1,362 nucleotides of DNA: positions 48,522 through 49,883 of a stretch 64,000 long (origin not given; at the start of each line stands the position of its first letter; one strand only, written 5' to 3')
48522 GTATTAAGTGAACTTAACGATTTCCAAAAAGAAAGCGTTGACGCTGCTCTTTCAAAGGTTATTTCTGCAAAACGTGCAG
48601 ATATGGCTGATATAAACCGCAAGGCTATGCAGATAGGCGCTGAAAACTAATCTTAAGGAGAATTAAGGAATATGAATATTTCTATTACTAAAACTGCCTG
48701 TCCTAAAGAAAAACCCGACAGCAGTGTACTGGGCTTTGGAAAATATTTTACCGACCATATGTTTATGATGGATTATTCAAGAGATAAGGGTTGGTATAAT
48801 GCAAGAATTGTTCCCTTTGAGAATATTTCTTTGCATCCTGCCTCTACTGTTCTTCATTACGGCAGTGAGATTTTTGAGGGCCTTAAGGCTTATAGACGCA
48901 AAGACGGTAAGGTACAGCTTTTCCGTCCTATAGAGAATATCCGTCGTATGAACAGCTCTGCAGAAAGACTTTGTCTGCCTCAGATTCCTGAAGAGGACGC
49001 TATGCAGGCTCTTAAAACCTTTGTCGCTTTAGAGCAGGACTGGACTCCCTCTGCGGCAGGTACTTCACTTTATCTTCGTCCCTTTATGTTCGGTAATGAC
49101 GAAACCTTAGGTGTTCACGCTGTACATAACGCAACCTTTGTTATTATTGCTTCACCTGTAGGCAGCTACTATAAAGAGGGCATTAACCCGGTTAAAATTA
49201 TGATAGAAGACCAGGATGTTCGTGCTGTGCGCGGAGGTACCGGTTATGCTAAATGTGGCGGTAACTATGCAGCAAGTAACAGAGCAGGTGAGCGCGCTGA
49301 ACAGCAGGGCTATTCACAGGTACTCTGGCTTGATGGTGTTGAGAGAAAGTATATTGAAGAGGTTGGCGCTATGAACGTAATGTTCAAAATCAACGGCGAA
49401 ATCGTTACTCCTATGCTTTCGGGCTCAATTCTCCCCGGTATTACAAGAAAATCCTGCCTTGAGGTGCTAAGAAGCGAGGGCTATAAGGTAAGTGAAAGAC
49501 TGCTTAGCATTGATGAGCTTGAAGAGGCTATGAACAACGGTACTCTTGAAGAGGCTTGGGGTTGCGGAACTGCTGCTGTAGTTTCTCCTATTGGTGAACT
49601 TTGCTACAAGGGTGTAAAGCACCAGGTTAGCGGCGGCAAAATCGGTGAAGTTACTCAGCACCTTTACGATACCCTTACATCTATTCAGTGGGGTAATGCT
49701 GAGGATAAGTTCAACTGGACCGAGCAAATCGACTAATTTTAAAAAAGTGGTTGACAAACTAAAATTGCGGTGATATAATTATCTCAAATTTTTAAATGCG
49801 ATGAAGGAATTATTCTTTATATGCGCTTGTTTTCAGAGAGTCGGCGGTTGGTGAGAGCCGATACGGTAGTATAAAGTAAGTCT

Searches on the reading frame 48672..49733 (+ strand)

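Call 3: search_protein_families(library=pfam, proteins=[window:48672-49733:+], max_evalue=0.01)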
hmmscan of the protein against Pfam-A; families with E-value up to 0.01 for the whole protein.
window:48672-49733:+ (354 aa): 1 family
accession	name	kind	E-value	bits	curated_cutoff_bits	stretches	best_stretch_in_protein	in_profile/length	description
PF01063.24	Aminotran_4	-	2.6e-32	112.9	28.5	1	67-309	2-222/223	Amino-transferase class IV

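Call 4: search_protein_families(library=ncbifam, proteins=[window:48672-49733:+], max_evalue=0.01)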
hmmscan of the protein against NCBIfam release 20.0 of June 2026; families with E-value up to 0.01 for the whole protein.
window:48672-49733:+ (354 aa): 16 families
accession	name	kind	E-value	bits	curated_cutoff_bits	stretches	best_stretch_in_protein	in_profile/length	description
NF009897.0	PRK13357.1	equivalog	3.7e-145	483.2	307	1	6-353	9-357/358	branched-chain amino acid aminotransferase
TIGR01123.1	ilvE_II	equivalog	1.6e-120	401.8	250.05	1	41-352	1-312/313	branched-chain-amino-acid transaminase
NF005146.0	PRK06606.1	equivalog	1.5e-47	162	279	1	35-353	4-306/307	branched-chain amino acid transaminase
TIGR01122.1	ilvE_I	equivalog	1.3e-40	139.4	245.55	1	41-353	1-298/298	branched-chain-amino-acid transaminase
NF005726.0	PRK07544.1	equivalog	9.3e-33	113.6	396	1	40-312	13-268/295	branched-chain amino acid aminotransferase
NF009896.0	PRK13356.1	equivalog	2.1e-18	66.5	262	1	41-286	11-243/287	branched-chain amino acid aminotransferase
NF006185.0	PRK08320.1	subfamily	4.1e-18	65.5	363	1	61-337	26-281/292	branched-chain amino acid aminotransferase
NF005209.0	PRK06680.1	subfamily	8.8e-10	37.9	320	1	207-333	161-275/286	D-amino-acid transaminase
TIGR01121.1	D_amino_aminoT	equivalog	1.3e-09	37.6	277.45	1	42-335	4-271/276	D-amino-acid transaminase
NF005888.0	PRK07849.1-3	equivalog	1.9e-09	36.9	273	1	199-296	165-261/298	aminodeoxychorismate lyase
TIGR03461.1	pabC_Proteo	equivalog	2.1e-08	33.7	176.85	1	209-286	152-227/262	aminodeoxychorismate lyase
NF004761.0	PRK06092.1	equivalog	3.6e-08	33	260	1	210-286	155-229/268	aminodeoxychorismate lyase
NF005886.0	PRK07849.1-1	equivalog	7.8e-08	31.9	253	1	167-286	128-249/291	aminodeoxychorismate lyase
NF009126.0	PRK12479.1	equivalog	1.5e-06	27.6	518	1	61-335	27-280/299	branched-chain-amino-acid transaminase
NF005800.0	PRK07650.1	equivalog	1.2e-05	24.8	308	1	228-287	176-235/290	aminodeoxychorismate lyase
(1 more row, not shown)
